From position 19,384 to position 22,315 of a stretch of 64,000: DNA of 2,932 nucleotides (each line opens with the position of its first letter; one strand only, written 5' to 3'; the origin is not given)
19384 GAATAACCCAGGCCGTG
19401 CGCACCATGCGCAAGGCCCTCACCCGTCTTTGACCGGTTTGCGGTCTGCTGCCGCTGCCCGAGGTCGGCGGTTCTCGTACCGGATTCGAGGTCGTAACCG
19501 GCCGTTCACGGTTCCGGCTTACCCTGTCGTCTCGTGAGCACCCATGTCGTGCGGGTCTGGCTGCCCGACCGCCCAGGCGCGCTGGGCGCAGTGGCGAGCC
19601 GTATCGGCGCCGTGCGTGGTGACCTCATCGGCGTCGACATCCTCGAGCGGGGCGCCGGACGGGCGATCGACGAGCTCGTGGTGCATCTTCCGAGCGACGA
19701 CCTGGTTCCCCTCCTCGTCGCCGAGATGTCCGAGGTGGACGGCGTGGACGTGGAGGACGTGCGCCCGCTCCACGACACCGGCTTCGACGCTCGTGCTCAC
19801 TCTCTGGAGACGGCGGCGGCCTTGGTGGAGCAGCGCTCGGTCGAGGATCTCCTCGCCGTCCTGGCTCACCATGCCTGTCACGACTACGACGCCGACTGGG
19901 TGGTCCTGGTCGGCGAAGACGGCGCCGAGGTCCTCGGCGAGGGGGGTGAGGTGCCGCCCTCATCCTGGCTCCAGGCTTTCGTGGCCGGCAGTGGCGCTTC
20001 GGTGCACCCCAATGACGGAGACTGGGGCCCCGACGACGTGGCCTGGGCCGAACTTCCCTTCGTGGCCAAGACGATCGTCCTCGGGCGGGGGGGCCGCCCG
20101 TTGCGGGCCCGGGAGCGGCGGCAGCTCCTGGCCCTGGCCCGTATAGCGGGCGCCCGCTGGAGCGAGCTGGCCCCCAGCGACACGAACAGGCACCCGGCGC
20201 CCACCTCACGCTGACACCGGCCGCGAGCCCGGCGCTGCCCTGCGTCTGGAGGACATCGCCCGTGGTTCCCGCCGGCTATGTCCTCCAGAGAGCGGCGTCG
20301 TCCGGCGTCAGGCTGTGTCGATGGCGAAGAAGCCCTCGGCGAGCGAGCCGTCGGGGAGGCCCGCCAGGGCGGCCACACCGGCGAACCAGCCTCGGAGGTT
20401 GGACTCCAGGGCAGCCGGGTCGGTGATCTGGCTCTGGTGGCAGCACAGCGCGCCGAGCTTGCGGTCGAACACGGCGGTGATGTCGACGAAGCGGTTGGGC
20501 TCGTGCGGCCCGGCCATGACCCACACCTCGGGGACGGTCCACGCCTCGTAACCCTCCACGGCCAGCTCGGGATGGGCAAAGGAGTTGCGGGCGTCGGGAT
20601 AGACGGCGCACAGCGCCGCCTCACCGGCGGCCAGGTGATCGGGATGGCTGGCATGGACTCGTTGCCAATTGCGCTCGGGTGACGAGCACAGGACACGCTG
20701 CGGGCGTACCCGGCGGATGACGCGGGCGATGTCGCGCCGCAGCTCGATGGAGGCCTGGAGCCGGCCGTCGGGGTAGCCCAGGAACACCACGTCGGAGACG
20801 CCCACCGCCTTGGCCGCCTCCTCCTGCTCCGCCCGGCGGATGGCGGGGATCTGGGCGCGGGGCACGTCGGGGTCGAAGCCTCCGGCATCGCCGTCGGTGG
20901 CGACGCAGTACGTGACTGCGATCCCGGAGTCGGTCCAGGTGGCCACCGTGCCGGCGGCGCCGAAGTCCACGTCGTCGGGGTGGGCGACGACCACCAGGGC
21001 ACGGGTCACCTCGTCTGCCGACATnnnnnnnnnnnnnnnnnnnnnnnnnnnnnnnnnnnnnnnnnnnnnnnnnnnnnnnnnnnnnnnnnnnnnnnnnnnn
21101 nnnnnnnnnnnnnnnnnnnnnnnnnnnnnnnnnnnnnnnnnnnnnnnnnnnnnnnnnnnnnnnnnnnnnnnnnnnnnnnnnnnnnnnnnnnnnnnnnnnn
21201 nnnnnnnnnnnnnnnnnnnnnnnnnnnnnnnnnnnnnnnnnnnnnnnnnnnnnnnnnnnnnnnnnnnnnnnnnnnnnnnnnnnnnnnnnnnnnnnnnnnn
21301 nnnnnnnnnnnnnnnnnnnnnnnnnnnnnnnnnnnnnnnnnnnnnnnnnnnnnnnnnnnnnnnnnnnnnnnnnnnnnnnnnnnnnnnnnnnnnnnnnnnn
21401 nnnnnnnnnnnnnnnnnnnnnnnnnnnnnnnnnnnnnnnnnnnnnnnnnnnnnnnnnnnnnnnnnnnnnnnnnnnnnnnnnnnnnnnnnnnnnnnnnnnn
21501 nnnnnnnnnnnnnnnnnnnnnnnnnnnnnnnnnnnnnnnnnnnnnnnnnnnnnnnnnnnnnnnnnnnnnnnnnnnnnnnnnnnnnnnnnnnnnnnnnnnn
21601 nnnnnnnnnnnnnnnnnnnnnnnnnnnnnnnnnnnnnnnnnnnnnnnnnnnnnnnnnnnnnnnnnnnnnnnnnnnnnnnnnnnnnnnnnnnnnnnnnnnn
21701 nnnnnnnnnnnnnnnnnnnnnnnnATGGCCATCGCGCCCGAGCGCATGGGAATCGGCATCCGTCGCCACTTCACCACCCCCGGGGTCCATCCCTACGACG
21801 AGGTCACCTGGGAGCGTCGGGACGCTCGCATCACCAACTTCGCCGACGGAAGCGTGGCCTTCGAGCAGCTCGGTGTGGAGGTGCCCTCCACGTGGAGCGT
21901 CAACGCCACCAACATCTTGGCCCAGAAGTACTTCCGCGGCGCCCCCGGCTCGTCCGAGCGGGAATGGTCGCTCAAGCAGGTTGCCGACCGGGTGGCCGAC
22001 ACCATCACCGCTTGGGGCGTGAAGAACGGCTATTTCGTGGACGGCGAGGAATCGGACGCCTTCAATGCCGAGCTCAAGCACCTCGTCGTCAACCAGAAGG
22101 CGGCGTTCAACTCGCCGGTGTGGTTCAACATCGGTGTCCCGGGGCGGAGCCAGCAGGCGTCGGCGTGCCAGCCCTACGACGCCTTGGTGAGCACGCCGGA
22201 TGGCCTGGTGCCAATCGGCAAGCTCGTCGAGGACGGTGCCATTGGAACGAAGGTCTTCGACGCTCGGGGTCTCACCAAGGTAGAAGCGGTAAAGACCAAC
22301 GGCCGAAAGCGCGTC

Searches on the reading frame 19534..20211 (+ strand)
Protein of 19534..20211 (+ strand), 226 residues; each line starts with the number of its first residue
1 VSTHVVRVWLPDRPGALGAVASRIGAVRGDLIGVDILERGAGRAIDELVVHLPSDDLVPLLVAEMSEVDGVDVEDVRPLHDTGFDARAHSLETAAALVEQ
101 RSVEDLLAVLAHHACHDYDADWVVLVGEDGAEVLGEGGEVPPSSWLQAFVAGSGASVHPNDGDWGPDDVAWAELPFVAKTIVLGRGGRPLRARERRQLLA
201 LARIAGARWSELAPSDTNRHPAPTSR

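Call 67: search_protein_families(library=pfam, proteins=[window:19534-20211:+], max_evalue=0.01)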
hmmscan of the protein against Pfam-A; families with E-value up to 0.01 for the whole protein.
window:19534-20211:+ (226 aa): 1 family
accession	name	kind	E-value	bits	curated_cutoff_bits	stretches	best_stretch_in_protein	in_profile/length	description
PF01842.31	ACT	-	4.8e-05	23.5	27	1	4-68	1-64/66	ACT domain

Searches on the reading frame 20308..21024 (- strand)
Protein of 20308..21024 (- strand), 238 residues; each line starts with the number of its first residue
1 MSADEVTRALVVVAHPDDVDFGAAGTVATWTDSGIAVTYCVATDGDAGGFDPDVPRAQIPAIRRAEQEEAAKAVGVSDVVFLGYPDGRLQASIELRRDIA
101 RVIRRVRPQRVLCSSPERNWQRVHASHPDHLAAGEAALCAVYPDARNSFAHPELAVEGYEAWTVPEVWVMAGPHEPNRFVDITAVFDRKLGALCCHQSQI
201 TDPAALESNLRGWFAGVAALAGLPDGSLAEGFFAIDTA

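Call 3: search_protein_families(library=pfam, proteins=[window:20308-21024:-], max_evalue=0.1)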
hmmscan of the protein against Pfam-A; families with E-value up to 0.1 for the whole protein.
window:20308-21024:- (238 aa): 1 family
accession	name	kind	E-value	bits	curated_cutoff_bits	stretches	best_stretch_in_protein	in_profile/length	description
PF02585.22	PIG-L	-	1.1e-29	104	28.2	1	10-139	1-127/129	GlcNAc-PI de-N-acetylase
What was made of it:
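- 20308..21024 (-): Divergent PIG-L family deacetylase. It is a neighbour, not part of the unit. Pfam PF02585 at 1e-29 (call 3).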

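Call 4: search_protein_families(library=ncbifam, proteins=[window:20308-21024:-], max_evalue=0.1)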
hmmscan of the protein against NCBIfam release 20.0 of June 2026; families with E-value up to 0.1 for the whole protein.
window:20308-21024:- (238 aa): 4 families
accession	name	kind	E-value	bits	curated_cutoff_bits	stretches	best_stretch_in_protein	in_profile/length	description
TIGR04001.1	thiol_BshB1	equivalog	9.1e-28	97.5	182.5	1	9-204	4-183/226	bacillithiol biosynthesis deacetylase BshB1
TIGR04000.1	thiol_BshB2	equivalog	2.4e-25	89.5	195.25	1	9-201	3-186/217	bacillithiol biosynthesis deacetylase BshB2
TIGR03446.1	mycothiol_Mca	equivalog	1.3e-11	44.6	277.15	1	8-172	2-176/283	mycothiol conjugate amidase Mca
TIGR03445.1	mycothiol_MshB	equivalog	1.9e-08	34.6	224.35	1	10-85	1-83/284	N-acetyl-1-D-myo-inositol-2-amino-2-deoxy-alpha-D-glucopyranoside deacetylase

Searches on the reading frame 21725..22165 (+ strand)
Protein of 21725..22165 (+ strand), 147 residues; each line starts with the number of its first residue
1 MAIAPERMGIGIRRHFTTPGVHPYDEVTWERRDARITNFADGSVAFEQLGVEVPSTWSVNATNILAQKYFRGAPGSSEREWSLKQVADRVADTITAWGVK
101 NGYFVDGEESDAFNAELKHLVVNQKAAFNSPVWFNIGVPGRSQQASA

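Call 42: find_homologous_proteins(query=window:21725-22165:+, max_evalue=1e-40)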
Query seq(147 aa) (147 aa): 1366 proteins with E <= 1e-40 among 2623 candidates; the best 120 are listed.
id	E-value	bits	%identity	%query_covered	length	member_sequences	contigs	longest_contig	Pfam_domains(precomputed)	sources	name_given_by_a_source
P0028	2.2e-85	302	90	100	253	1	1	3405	PF02867.21,PF08471.16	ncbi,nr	ncbi:MAG: ribonucleoside-diphosphate reductase, partial [Actinomycetota bacterium]|nr:ribonucleoside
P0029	4.2e-83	294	91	96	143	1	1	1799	PF08471.16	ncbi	ncbi:MAG: vitamin B12-dependent ribonucleotide reductase, partial [Acidimicrobiales bacterium]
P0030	3.7e-77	275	83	100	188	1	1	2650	PF02867.21,PF08471.16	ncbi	ncbi:MAG: ribonucleoside-diphosphate reductase, partial [Aquihabitans sp.]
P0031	5.4e-76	271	84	100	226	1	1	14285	PF02867.21,PF08471.16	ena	-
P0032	8.9e-76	271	80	100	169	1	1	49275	PF08471.16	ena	-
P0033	1.1e-75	270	83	100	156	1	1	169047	PF08471.16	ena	-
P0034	1.8e-75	270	80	100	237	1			PF02867.21,PF08471.16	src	-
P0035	3.2e-75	269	82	100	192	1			PF08471.16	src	-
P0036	8.2e-75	268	81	100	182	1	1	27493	PF02867.21,PF08471.16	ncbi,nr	ncbi:MAG: ribonucleoside-diphosphate reductase alpha chain, partial [Actinomycetota bacterium]|nr:ri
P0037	8.4e-75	267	81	100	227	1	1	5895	PF08471.16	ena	-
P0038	8.4e-75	267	82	100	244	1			PF02867.21,PF08471.16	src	-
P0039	1.1e-74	267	82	100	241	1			PF02867.21,PF08471.16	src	-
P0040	1.7e-74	266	79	99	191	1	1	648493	PF08471.16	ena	-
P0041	1.8e-74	266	80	100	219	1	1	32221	PF08471.16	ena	-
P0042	3.4e-74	266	82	100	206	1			PF08471.16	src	-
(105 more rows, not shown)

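Call 43: find_encoding_contigs(protein=P0031, flank=4000, max_places=2)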
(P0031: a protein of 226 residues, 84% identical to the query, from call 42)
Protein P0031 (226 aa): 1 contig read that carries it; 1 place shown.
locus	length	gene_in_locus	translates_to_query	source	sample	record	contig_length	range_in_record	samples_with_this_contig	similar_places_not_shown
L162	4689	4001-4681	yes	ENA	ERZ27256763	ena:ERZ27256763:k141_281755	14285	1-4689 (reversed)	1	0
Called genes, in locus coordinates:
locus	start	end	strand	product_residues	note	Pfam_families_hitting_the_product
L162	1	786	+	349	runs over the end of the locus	PF04389:Peptidase_M28 (faint), PF01546:Peptidase_M20, PF07687:M20_dimer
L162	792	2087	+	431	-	PF00082:Peptidase_S8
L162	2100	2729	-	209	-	PF01726:LexA_DNA_bind, PF09339:HTH_IclR (weak), PF12802:MarR_2 (weak), PF00717:Peptidase_S24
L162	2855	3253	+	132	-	-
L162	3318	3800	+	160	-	PF22811:Zn_ribbon_NrdR, PF03477:ATP-cone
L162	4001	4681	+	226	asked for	PF08471:Ribonuc_red_2_N, PF02867:Ribonuc_red_lgC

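Call 44: find_encoding_contigs(protein=P0033, flank=4000, max_places=2)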
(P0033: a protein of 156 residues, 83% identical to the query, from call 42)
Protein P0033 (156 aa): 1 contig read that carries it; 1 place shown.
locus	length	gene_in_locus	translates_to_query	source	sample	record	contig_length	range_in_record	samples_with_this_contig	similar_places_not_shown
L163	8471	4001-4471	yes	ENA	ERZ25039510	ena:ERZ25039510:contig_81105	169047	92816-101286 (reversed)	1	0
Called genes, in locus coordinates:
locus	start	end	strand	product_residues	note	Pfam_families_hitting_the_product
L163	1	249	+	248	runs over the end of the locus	PF01553:Acyltransferase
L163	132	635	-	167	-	-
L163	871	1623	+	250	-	PF03109:ABC1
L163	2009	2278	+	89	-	-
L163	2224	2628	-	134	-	PF02782:FGGY_C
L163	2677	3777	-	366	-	PF00370:FGGY_N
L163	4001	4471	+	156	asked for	PF08471:Ribonuc_red_2_N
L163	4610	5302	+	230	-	PF02867:Ribonuc_red_lgC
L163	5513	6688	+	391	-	PF02867:Ribonuc_red_lgC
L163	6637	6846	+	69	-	-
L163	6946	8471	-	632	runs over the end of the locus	PF00082:Peptidase_S8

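Call 45: find_encoding_contigs(protein=P0029, flank=4000, max_places=2)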
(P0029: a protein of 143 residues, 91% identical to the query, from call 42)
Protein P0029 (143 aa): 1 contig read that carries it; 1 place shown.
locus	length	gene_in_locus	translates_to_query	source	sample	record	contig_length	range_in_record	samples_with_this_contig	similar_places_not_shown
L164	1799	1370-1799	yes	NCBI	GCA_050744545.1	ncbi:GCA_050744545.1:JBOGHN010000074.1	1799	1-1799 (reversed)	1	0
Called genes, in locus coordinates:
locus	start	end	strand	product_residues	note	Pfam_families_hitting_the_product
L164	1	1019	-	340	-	PF00004:AAA, PF17862:AAA_lid_3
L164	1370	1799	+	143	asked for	PF08471:Ribonuc_red_2_N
